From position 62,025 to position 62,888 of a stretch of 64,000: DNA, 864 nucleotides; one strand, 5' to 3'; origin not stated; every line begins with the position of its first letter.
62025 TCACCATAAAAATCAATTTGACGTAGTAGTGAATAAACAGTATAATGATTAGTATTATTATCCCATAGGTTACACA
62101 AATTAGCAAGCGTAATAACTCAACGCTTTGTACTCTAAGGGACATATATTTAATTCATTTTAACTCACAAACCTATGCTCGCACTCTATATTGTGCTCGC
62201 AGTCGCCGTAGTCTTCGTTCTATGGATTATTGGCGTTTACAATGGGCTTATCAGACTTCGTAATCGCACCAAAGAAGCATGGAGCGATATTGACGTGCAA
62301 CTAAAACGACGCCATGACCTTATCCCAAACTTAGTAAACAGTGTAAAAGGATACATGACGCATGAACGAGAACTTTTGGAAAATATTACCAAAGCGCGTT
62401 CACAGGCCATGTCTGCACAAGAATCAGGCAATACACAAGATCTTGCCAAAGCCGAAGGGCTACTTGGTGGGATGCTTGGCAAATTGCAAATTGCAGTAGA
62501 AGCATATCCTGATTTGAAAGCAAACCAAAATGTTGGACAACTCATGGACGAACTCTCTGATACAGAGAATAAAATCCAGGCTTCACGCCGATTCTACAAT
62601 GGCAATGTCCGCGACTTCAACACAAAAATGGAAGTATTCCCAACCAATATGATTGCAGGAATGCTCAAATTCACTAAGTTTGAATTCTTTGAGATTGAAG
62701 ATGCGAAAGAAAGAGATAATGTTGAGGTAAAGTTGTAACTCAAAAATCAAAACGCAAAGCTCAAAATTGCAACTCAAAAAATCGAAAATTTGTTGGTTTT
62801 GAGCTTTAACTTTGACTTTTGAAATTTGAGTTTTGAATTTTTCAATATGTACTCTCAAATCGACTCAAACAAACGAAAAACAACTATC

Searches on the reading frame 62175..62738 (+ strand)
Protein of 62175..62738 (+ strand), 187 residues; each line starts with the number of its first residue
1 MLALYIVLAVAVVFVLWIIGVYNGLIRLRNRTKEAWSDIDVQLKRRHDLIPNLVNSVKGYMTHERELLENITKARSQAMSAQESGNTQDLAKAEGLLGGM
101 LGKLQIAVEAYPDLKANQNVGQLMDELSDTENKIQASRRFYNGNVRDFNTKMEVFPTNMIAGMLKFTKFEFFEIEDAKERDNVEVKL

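Call 60: find_encoding_contigs(protein=window:62175-62738:+, flank=10000, max_places=2)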
Protein window:62175-62738:+ (187 aa): 1 contig read that carries it; 1 place shown.
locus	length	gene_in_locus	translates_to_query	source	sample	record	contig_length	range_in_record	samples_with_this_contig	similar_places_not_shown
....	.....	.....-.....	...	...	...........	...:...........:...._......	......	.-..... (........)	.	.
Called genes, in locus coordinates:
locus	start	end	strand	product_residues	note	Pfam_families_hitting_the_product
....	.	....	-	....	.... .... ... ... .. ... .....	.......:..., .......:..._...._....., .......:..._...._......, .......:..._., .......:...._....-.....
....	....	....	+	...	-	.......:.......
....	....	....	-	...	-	-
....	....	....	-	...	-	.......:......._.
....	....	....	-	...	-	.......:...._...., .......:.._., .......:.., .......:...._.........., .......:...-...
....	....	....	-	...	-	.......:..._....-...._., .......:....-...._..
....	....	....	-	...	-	-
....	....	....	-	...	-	-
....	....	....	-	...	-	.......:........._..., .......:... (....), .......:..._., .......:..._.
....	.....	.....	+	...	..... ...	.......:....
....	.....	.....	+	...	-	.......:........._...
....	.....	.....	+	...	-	-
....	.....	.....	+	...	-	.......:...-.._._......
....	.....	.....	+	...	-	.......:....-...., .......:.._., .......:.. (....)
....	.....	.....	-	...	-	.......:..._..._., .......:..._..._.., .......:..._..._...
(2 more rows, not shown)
